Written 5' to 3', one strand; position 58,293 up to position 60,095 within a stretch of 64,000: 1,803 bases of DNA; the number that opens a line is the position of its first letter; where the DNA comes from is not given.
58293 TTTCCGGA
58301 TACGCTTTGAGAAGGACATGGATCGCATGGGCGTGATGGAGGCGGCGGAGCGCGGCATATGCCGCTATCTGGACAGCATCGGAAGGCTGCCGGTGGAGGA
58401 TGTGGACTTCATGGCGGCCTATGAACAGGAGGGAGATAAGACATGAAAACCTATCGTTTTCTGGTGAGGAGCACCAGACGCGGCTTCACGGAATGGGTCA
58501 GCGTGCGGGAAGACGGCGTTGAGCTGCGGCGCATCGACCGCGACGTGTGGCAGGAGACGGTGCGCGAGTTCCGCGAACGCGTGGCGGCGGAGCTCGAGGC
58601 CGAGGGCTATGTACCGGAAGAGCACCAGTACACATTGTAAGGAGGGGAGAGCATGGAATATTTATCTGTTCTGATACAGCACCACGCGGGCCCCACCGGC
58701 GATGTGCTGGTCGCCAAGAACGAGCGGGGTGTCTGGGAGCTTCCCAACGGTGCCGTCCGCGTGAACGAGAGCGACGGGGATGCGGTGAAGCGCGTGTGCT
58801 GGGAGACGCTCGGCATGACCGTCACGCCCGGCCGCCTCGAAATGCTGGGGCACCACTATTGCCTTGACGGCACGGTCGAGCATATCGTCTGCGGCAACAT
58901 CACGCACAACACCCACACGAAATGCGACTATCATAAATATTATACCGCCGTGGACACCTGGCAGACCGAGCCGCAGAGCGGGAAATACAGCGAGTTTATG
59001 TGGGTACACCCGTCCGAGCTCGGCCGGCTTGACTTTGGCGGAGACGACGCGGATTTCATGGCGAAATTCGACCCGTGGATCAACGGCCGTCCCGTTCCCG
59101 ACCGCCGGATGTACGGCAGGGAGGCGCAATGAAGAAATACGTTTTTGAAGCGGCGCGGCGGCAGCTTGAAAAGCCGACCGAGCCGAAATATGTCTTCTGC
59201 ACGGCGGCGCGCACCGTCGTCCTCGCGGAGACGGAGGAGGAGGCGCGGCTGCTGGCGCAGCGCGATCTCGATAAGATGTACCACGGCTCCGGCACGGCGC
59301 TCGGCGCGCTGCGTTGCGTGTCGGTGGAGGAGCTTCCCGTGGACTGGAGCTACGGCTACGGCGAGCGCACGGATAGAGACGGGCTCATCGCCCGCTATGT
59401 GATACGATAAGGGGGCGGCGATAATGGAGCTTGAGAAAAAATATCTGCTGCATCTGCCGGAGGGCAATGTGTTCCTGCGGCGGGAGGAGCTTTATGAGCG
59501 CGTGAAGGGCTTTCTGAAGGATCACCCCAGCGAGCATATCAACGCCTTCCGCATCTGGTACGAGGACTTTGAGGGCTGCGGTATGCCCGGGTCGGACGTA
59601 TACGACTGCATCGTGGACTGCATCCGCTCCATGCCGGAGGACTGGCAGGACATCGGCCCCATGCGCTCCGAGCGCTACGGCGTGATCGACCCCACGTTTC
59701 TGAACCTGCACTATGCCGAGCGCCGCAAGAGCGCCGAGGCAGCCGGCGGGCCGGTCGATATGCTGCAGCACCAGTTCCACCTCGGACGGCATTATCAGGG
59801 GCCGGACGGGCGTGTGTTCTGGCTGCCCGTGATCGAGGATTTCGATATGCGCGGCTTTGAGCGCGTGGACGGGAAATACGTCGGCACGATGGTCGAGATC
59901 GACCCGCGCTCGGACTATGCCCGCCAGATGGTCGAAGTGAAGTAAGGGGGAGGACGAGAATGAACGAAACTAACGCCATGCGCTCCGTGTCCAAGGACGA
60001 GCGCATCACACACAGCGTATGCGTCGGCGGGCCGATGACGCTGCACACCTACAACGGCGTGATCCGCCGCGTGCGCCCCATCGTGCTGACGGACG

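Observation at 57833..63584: LysR-divergent operon fuses five unrecognisable small ORFs to a transhydroxylase-like Mo/Fe-S enzyme pair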

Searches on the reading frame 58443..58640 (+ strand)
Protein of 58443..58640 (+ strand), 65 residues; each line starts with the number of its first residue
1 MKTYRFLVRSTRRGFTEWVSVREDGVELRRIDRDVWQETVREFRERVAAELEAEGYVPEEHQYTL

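Call 3: search_protein_families(library=pfam, proteins=[window:58443-58640:+], max_evalue=1)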
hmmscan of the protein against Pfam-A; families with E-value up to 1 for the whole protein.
window:58443-58640:+ (65 aa): 0 families

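Call 4: search_protein_families(library=ncbifam, proteins=[window:58443-58640:+], max_evalue=1)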
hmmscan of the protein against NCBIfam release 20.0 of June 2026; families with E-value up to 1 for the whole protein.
window:58443-58640:+ (65 aa): 0 families

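Call 66: search_protein_families(library=phrogs, proteins=[window:58443-58640:+], max_evalue=0.1)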
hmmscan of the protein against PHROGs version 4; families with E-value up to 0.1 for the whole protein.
window:58443-58640:+ (65 aa): 0 families

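Call 70: search_solved_structures(query=A7, max_evalue=5)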
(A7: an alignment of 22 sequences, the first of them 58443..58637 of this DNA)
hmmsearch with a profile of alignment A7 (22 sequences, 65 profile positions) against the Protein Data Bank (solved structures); distinct sequences matched with E-value up to 5: 4.
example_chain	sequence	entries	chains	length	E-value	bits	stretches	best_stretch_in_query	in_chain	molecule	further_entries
1ykg_A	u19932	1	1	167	0.6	13.3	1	3-62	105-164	Sulfite reductase [NADPH] flavoprotein alpha-component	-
2khe_A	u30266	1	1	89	0.72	13.1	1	25-49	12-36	Toxin-like protein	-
8i3f_A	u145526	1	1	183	1.1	12.5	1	20-63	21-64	Chromatin modification-related protein EAF3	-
8i3g_A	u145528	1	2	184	1.1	12.5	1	20-63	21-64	Chromatin modification-related protein EAF3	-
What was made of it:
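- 58443..58640 (+): O2, 65 aa. Lineage-specific small protein. Pfam, NCBIfam and PDB give no match (calls 3, 4, 70).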

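Call 86: search_protein_families(library=padloc, proteins=[window:58443-58640:+], max_evalue=0.1)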
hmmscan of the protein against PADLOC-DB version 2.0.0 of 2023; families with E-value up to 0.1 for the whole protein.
window:58443-58640:+ (65 aa): 0 families

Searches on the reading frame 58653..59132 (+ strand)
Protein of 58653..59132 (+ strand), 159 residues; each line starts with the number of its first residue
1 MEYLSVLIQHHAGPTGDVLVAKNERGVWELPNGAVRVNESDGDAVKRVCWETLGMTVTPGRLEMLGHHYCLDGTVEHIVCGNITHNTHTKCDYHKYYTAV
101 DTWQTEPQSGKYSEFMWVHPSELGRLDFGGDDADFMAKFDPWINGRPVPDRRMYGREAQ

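Call 3: search_protein_families(library=pfam, proteins=[window:58653-59132:+], max_evalue=1)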
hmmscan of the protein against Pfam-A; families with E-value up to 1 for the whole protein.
window:58653-59132:+ (159 aa): 3 families
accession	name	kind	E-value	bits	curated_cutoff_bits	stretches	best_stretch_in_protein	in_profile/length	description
PF00293.34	NUDIX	-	4.9e-07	30.3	21.1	1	16-139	15-134/134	NUDIX domain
PF14815.12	NUDIX_4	-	0.0001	22.5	35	1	26-128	25-103/113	NUDIX domain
PF18315.6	VCH_CASS14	-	0.19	12.3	26.7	1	9-55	13-58/97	Integron cassette protein VCH_CASS1 chain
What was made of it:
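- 58653..59132 (+): O3, 159 aa. Degenerate Nudix-fold protein with a His-rich insertion. Pfam NUDIX at 4.9e-7, above its cut-off (call 3).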

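Call 4: search_protein_families(library=ncbifam, proteins=[window:58653-59132:+], max_evalue=1)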
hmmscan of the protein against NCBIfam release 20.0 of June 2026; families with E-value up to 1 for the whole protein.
window:58653-59132:+ (159 aa): 9 families
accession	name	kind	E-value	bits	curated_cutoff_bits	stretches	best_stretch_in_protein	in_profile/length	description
NF006530.0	PRK08999.1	equivalog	4.1e-07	29.4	245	1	22-128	29-117/315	Nudix family hydrolase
NF007834.0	PRK10546.1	equivalog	4.4e-06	26.6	156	1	23-131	27-117/135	pyrimidine (deoxy)nucleoside triphosphate diphosphatase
NF008044.0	PRK10776.1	equivalog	0.00035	20.4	148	1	26-134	31-121/130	8-oxo-dGTP diphosphatase MutT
NF041652.1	Nud_hyd_Dein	equivalog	0.0013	18.9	200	1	22-61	39-78/152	Nudix hydrolase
TIGR00586.1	mutt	equivalog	0.017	15.1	97.9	1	26-69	32-76/129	8-oxo-dGTP diphosphatase MutT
TIGR02705.1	nudix_YtkD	equivalog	0.045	13.3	154.4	1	18-75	38-91/156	RNA deprotection pyrophosphohydrolase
NF001938.0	PRK00714.1-5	equivalog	0.046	13.1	116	1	22-56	41-75/172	RNA pyrophosphohydrolase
NF001937.0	PRK00714.1-4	equivalog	0.11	12.1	139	1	16-56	20-61/161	RNA pyrophosphohydrolase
NF001934.0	PRK00714.1-1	equivalog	0.15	11.4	241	1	15-59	19-64/176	RNA pyrophosphohydrolase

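Call 66: search_protein_families(library=phrogs, proteins=[window:58653-59132:+], max_evalue=0.1)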
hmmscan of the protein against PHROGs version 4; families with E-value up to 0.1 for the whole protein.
window:58653-59132:+ (159 aa): 5 families
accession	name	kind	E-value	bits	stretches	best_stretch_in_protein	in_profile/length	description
phrog_1198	-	other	9.8e-07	29.7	1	10-81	46-122/253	MutT/NUDIX hydrolase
phrog_15864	-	unknown function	0.0097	17.3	1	27-110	16-94/121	-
phrog_1185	-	other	0.018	15.5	1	22-121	175-271/301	nudix hydrolase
phrog_6216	-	unknown function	0.043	13.5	1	18-58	16-56/545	-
phrog_618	-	unknown function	0.09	13.9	0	70-90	31-51/62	-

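Call 72: search_solved_structures(query=A8, max_evalue=0.1)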
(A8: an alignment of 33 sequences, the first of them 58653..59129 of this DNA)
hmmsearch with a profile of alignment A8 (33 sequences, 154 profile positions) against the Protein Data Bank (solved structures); distinct sequences matched with E-value up to 0.1: 23.
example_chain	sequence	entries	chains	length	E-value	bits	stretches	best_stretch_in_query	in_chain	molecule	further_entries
3ees_A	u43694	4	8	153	1.5e-09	41.3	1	25-70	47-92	Probable pyrophosphohydrolase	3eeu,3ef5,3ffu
4v14_A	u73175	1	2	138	0.00023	24.5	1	23-60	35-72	MUTATOR MUTT PROTEIN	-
2azw_A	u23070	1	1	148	0.00054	23.2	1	17-62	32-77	MutT/nudix family protein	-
7syc_A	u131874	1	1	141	0.00058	23.1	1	1-62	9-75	7,8-dihydro-8-oxoguanine-triphosphatase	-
2rrk_A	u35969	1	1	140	0.0011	22.2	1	23-82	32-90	CTP pyrophosphohydrolase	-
3r03_A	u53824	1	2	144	0.0015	21.8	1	14-61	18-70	NUDIX hydrolase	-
3i7u_A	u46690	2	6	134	0.0024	21.1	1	16-56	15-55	AP4A hydrolase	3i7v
3f6a_A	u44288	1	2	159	0.0038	20.5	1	16-132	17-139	Hydrolase, NUDIX family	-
3smd_A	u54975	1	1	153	0.0039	20.5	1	5-63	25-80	MutT/NUDIX family protein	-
3grn_A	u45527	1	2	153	0.0059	19.9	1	22-63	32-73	MutT related protein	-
1vc9_A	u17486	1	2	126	0.0081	19.4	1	17-58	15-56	Ndx1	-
5x1x_A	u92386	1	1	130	0.01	19.1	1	27-72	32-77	Mutator mutT protein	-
2pqv_A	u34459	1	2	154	0.014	18.6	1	19-77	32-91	MutT/nudix family protein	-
3hhj_A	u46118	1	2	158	0.029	17.6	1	22-62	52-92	Mutator mutT protein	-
1vc8_A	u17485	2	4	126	0.03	17.6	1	17-58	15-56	Ndx1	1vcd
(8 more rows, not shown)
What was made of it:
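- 58653..59132 (+): The family profile hits the Nudix hydrolase 3ees at 1.5e-9 (call 72).
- On Nudix hydrolase superfamily (O3): The family profile hits 3ees at 1.5e-9 (call 72).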

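Call 86: search_protein_families(library=padloc, proteins=[window:58653-59132:+], max_evalue=0.1)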
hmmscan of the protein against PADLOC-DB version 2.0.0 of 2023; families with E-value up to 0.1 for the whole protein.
window:58653-59132:+ (159 aa): 1 family
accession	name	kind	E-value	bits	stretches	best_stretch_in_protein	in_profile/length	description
PDLC04899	PDC-S07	-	3.9e-08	31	2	23-75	30-82/135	-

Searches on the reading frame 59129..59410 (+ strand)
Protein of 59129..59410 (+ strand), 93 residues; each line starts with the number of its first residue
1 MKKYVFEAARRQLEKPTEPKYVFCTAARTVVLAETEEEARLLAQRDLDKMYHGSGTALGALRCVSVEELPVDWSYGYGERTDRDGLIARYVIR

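Call 3: search_protein_families(library=pfam, proteins=[window:59129-59410:+], max_evalue=1)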
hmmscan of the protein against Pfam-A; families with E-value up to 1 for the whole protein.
window:59129-59410:+ (93 aa): 0 families

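Call 4: search_protein_families(library=ncbifam, proteins=[window:59129-59410:+], max_evalue=1)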
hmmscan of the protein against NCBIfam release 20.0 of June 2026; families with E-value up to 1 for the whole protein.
window:59129-59410:+ (93 aa): 0 families

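Call 66: search_protein_families(library=phrogs, proteins=[window:59129-59410:+], max_evalue=0.1)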
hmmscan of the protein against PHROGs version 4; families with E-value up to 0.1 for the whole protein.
window:59129-59410:+ (93 aa): 0 families

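Call 71: search_solved_structures(query=A9, max_evalue=5)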
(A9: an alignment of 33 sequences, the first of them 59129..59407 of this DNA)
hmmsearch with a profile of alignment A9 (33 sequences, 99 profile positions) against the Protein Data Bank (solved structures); distinct sequences matched with E-value up to 5: 5.
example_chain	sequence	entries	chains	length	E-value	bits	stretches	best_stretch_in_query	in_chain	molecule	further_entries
4l2w_C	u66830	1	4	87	0.29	14.4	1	7-52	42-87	Rho-associated protein kinase 1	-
3mjz_A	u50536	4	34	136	0.52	13.6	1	30-81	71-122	FG41 Malonate Semialdehyde Decarboxylase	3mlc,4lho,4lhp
7fh4_A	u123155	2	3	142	0.67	13.3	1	6-34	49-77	CMP/dCMP-type deaminase domain-containing protein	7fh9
7fi3_A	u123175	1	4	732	0.71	13.2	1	18-79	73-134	ABC-type dipeptide/oligopeptide transport system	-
6wrv_D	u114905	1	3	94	1.2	12.4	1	10-44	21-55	Computationally designed protein 3DS18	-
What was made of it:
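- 59129..59410 (+): O4, 93 aa. Lineage-specific small protein. No family or PDB match was found (calls 3, 4, 71).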

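Call 86: search_protein_families(library=padloc, proteins=[window:59129-59410:+], max_evalue=0.1)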
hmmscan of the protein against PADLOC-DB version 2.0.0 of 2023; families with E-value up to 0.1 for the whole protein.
window:59129-59410:+ (93 aa): 0 families

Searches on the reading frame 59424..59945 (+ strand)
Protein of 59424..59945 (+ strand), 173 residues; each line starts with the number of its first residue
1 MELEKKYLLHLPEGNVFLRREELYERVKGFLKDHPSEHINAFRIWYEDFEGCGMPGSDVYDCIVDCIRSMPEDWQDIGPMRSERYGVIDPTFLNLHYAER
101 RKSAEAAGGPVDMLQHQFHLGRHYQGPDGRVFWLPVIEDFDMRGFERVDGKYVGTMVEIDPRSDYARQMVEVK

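Call 3: search_protein_families(library=pfam, proteins=[window:59424-59945:+], max_evalue=1)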
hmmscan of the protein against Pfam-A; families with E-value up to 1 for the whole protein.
window:59424-59945:+ (173 aa): 1 family
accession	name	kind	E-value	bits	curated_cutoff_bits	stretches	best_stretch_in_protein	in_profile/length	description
PF02671.26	PAH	-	0.028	14.6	21.3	1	20-35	20-35/45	Paired amphipathic helix repeat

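Call 4: search_protein_families(library=ncbifam, proteins=[window:59424-59945:+], max_evalue=1)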
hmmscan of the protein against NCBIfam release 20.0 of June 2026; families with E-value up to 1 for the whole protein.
window:59424-59945:+ (173 aa): 0 families

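Call 38: find_homologous_proteins(query=A3, max_evalue=0.001)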
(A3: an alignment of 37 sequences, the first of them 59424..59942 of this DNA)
Query A3 (37 sequences) (173 aa, profile of the alignment): 185 proteins with E <= 0.001 among 776 candidates; the best 120 are listed.
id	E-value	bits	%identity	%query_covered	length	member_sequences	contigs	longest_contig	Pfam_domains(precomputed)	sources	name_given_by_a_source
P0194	2.3e-83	296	71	100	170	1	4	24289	-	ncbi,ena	-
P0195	1.9e-82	293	71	100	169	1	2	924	-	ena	-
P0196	2.6e-82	292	69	100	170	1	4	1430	-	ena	-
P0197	2.7e-82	292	72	100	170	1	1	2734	-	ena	-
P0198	2.9e-82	292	80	100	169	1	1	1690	-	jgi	jgi:hypothetical protein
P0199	3.0e-82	292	73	100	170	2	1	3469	-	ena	-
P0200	3.6e-82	292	79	100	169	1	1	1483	-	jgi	jgi:hypothetical protein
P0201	5.4e-82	291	69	100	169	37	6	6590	-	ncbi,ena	-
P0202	5.4e-82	291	69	100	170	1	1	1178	-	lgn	-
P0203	6.0e-82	291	72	100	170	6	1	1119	-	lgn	-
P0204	7.1e-82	291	70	100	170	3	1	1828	-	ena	-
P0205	7.3e-82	291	80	100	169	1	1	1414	-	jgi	jgi:hypothetical protein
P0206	7.8e-82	291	72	100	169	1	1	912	-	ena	-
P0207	8.4e-82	291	69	99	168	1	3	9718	-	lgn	-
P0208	9.7e-82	291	69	100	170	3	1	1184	-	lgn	-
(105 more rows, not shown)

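Call 47: predict_structure(alignment_id=A5)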
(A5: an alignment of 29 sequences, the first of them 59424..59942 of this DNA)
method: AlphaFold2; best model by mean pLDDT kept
length: 173 residues; sequences in the alignment: 29
mean_pLDDT: 91.0   pTM: 0.77
mean pLDDT of the five models: 91.0, 90.8, 90.6, 90.2, 89.7
residues with pLDDT >= 90: 117; 70-90: 54; 50-70: 2; < 50: 0
segments of 3 or more residues with pLDDT < 50: none
pLDDT, mean of each block of 10 residues (from residue 1): 84 94 97 92 95 93 98 97 89 93 85 81 94 86 91 91 90 89
secondary structure, 60 per line:
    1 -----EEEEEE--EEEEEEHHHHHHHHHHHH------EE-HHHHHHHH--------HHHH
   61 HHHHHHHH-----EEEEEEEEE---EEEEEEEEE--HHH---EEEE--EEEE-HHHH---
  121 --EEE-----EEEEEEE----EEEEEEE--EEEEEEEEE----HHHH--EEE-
elements in order: E6-11 E14-19 H20-31 H41-48 H57-68 E74-82 E86-94 E103-106 E109-112 H114-117 E123-125 E131-137 E142-148 E151-159 H164-167 E170-172
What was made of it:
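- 59424..59945 (+): O5, 173 aa. Core partner protein found only next to tailed transhydroxylase-like alphas. Structure: the AF2 model has pLDDT 91 and two domains (call 47).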

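Call 52: fold_search(model_id=the predicted structure, library=pdb)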
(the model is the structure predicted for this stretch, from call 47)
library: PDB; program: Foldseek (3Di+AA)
matches with E <= 10: 735; with E <= 0.001: 0
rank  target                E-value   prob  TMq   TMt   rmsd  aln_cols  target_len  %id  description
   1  9mlc_Z                6.9e-02  0.41  0.25  0.09  18.8       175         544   12  Pol II-DSIF-SPT6-PAF1c-TFIIS-IWS1-ELOF1-LEDGF-nucleosome activated elongation complex Composite map T (released 2026-01-21)
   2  8ram_Z                1.8e-01  0.57  0.23  0.10  19.0       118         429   10  Structure of Sen1 bound RNA Polymerase II pre-termination complex (released 2024-10-30)
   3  8rap_Z                2.0e-01  0.57  0.23  0.10  19.0       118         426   10  Structure of Sen1-ADP.BeF3 bound RNA Polymerase II pre-termination complex (released 2024-10-30)
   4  9a56_B                2.0e-01  0.20  0.24  0.24  15.8       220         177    9  Integrative model of RPOB-NUSG by crosslinking MS and deep learning (released 2024-09-18)
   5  9rtt_Z                2.5e-01  0.47  0.21  0.08  13.6       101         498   11  Activated Elongation Complex with IWS1 and ELOF1 (released 2025-09-03)
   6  7nkx_Z                2.6e-01  0.16  0.21  0.24  34.4       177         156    8  RNA polymerase II-Spt4/5-nucleosome-Chd1 structure (released 2021-08-25)
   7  7pds_A                2.8e-01  0.98  0.32  0.13   2.3        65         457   14  The structure of PriRep1 with dsDNA (released 2022-07-13)
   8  8fkt_LE               2.9e-01  0.94  0.24  0.35   3.7        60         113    8  Human nucleolar pre-60S ribosomal subunit (State C1) (released 2023-07-12)
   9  8fkz_LE               3.1e-01  0.94  0.24  0.37   3.7        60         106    8  Human nucleolar pre-60S ribosomal subunit (State G) (released 2023-07-12)
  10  8qsz_Y                3.1e-01  0.92  0.21  0.46   3.4        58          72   16  Structure of s. pombe RNA polymerase II in complex with DSIF and Rat1/Rai1 (released 2024-10-23)
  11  5oik_Z                3.3e-01  0.72  0.23  0.09  14.5        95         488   10  Structure of an RNA polymerase II-DSIF transcription elongation complex (released 2017-09-13)
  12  6iwt_A                3.5e-01  0.44  0.26  0.15   9.4       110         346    9  Crystal structure of methyltransferase COMT-S in P. praeruptorum (released 2019-04-03)
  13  7nky_Z                3.5e-01  0.28  0.23  0.26  35.2       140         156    6  RNA Polymerase II-Spt4/5-nucleosome-FACT structure (released 2021-07-07)
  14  8xrm_Z                3.7e-01  0.21  0.23  0.09  15.7       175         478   11  RNA polymerase II elongation complex with DSIF, SPT6, and ELOF1 transcribing genomic DNA extracted from human nuclei (released 2025-05-07)
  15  1c1a_B                3.7e-01  0.14  0.19  0.16  13.2       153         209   12  CRYSTAL STRUCTURE OF RSV TWO-DOMAIN INTEGRASE (released 2000-03-01)
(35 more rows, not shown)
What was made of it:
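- The local probabilities are 0.8-0.98, but E is above 0.2 (call 52).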

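Call 66: search_protein_families(library=phrogs, proteins=[window:59424-59945:+], max_evalue=0.1)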
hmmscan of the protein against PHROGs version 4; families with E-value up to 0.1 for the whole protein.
window:59424-59945:+ (173 aa): 0 families

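Call 86: search_protein_families(library=padloc, proteins=[window:59424-59945:+], max_evalue=0.1)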
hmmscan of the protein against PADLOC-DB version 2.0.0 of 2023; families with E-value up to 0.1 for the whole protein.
window:59424-59945:+ (173 aa): 0 families

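Call 88: find_related_loci(query=A3, collection=viral_contigs, flank=5000)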
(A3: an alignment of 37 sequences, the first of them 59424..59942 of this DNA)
Query A3 (173 aa) in viral_contigs; peptide patterns used: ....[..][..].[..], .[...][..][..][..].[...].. (x = any residue, [..] = any of these).
46 stretches matched a pattern, but none encodes a relative of the query by tblastn (E <= 1e-3).

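Call 90: search_dna_similar(query=window:59424-59942:+, collection=plasmids, mode=protein, max_evalue=0.001, max_rows=10)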
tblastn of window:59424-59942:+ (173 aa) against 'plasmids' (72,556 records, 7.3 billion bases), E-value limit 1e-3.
No match.

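Call 95: search_solved_structures(query=A3, max_evalue=1)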
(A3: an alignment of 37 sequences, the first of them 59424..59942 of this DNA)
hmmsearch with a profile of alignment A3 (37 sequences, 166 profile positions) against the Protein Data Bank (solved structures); distinct sequences matched with E-value up to 1: 4.
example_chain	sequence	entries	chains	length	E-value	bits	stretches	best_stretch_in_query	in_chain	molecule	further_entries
5oql_q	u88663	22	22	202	0.3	14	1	36-91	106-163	40S ribosomal protein S8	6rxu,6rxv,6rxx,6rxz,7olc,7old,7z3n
2o66_A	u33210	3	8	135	0.42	13.6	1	114-149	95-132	PII protein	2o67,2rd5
7rt7_D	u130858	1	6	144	0.87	12.5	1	40-121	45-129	RhsI2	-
8gaa_A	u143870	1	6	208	0.88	12.5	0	16-66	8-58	C6HR1_4r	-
